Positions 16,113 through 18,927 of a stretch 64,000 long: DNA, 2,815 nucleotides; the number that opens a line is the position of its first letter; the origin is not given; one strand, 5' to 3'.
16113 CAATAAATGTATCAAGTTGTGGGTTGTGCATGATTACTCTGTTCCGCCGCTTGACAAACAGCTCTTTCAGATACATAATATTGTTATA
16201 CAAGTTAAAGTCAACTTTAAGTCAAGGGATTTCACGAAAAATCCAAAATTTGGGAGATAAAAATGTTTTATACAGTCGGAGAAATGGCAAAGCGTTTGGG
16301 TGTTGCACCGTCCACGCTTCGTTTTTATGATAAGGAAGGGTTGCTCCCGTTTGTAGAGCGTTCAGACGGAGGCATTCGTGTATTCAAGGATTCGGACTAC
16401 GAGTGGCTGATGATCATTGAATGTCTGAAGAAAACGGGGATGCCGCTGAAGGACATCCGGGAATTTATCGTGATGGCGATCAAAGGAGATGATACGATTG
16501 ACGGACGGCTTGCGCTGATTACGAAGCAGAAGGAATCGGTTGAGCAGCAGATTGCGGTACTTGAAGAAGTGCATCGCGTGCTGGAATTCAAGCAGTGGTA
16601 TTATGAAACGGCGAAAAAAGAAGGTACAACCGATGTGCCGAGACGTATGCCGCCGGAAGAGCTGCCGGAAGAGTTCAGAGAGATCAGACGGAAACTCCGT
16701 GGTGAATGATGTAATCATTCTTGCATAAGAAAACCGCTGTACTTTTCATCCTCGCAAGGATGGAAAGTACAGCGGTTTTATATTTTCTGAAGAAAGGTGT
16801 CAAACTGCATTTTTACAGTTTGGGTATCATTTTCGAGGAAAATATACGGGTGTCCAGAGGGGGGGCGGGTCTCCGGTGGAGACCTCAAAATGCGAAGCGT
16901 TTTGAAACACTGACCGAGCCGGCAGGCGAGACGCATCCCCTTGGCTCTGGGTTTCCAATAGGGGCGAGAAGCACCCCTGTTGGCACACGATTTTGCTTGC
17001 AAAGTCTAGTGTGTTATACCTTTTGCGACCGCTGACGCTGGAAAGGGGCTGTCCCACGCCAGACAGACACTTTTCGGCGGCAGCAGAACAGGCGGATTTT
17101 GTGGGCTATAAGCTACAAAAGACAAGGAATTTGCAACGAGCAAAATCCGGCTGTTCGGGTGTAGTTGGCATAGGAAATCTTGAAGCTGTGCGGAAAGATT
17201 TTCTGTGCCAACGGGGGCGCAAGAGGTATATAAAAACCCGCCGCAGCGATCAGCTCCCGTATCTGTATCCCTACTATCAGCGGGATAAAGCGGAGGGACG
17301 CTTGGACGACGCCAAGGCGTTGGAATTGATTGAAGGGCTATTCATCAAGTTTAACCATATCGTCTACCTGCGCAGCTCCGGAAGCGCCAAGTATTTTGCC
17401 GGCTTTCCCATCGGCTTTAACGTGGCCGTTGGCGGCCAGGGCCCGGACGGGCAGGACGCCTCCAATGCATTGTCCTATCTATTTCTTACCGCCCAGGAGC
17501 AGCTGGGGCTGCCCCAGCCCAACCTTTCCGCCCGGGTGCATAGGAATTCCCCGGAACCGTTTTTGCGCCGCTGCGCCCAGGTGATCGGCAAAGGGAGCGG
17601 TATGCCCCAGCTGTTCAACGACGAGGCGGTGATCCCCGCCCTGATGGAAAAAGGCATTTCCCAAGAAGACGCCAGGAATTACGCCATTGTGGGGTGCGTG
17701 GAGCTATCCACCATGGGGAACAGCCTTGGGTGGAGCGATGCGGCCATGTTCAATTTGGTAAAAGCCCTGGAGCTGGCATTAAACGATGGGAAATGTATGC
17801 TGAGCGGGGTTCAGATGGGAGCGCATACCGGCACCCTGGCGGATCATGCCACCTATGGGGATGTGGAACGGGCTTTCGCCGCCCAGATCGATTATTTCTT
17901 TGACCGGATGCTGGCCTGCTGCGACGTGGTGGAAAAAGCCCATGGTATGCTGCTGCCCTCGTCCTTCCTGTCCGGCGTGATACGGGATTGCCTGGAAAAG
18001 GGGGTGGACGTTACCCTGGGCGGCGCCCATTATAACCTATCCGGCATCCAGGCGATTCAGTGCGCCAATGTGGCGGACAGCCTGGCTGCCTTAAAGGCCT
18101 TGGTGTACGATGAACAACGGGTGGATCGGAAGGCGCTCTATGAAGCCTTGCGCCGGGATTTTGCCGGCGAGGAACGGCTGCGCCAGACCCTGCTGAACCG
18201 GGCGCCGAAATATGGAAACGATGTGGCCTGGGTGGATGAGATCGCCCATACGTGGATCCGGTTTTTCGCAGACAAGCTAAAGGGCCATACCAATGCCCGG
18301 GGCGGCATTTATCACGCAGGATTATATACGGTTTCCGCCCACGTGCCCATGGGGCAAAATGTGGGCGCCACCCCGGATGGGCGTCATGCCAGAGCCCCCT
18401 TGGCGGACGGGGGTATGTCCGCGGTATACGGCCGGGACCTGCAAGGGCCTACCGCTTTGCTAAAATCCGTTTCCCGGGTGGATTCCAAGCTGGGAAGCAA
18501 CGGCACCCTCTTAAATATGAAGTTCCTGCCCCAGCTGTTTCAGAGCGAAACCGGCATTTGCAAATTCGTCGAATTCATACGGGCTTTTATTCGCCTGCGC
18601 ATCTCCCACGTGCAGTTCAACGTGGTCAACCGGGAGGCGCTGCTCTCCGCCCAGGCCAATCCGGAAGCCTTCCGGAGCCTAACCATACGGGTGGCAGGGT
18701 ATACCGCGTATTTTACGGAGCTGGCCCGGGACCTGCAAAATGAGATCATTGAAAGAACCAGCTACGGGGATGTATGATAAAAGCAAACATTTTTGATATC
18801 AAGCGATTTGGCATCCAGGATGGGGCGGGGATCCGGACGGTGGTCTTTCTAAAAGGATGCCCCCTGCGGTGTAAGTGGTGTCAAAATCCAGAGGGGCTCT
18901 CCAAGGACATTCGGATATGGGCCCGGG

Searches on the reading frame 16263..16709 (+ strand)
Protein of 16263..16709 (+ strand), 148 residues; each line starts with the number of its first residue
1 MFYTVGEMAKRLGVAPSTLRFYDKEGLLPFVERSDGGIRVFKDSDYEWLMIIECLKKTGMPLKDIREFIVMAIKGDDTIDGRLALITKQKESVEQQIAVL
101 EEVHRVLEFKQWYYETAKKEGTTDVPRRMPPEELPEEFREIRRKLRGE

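Call 3: search_protein_families(library=pfam, proteins=[window:16263-16709:+], max_evalue=0.01)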
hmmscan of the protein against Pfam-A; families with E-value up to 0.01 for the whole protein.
window:16263-16709:+ (148 aa): 4 families
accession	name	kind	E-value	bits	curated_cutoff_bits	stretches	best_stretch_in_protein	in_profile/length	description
PF13411.12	MerR_1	-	8.5e-19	67.9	21.6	1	3-68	1-65/69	MerR HTH family regulatory protein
PF00376.29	MerR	-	6.8e-16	58.2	28.2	1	4-41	1-38/38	MerR family regulatory protein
PF09278.17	MerR-DNA-bind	-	1.9e-08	35.2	25.4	1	47-107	2-62/65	MerR, DNA binding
PF12728.13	HTH_17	-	5.2e-05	23.9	27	1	2-43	1-41/51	Helix-turn-helix domain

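Call 4: search_protein_families(library=ncbifam, proteins=[window:16263-16709:+], max_evalue=0.01)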
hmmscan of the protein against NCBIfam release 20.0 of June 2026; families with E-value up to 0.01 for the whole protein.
window:16263-16709:+ (148 aa): 20 families
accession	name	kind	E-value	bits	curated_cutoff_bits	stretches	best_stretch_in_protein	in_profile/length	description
NF041849.1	trans_regNmlR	equivalog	1e-20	73.9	175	1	7-116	5-114/117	stress response transcriptional regulator NmlR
NF007069.0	PRK09514.1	equivalog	2.7e-18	66.3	143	1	3-107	2-107/141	Zn(2+)-responsive transcriptional regulator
TIGR02043.1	ZntR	equivalog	2.2e-17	63.5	167.95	1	3-107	2-107/131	Zn(2+)-responsive transcriptional regulator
TIGR02047.1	CadR-PbrR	equivalog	2.3e-14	53.5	151.45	1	5-108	3-106/127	Cd(II)/Pb(II)-responsive transcriptional regulator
TIGR02051.1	MerR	equivalog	3e-12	46.9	150.85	1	4-109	1-104/124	mercury resistance transcriptional regulator MerR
TIGR02044.1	CueR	equivalog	9.2e-12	45.1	147.4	1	5-108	3-106/127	Cu(I)-responsive transcriptional regulator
TIGR01950.1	SoxR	equivalog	2.5e-10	40.3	116.9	1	4-101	3-100/142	redox-sensitive transcriptional activator SoxR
NF047375.1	HeatShock_HspR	equivalog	1.1e-08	34.9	105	1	2-72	3-73/92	heat shock protein transcriptional repressor HspR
NF010315.0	PRK13752.1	subfamily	2.2e-07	31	261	1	4-72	9-77/144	mercury resistance transcriptional regulator MerR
NF050798.1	TF_FtsR_Actino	equivalog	1.3e-05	25.4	150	1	14-81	17-84/223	transcriptional regulator FtsR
NF011617.0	PRK15043.1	equivalog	4.9e-05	22.7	417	1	2-58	3-59/243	HTH-type transcriptional regulator MlrA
NF053782.1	ChlnTransRegdde3219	equivalog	0.00011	21.8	450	1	3-72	7-76/278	choline utilization transcriptional activator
NF047377.1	heat_HspR_dupli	exception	0.00013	21.6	300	1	8-102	11-105/214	heat shock protein transcriptional repressor HspR, fused homodimer type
NF007590.0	PRK10227.1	equivalog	0.00039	20.5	244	1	5-71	3-69/135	Cu(I)-responsive transcriptional regulator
NF052513.1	TransRegCarH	equivalog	0.00042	19.7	400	1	3-77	7-82/274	HTH-type transcriptional repressor CarH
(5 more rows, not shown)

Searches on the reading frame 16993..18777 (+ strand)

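Call 60: search_protein_families(library=pfam, proteins=[window:16993-18777:+], max_evalue=0.001)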
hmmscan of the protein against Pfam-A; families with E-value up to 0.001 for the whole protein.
window:16993-18777:+ (594 aa): 2 families
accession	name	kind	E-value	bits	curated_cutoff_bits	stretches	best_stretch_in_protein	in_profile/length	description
PF02901.20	PFL-like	-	5.8e-133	445.3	24.3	1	84-454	281-647/647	Pyruvate formate lyase-like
PF01228.26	Gly_radical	-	5e-26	91.7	22.2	1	473-575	3-106/106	Glycine radical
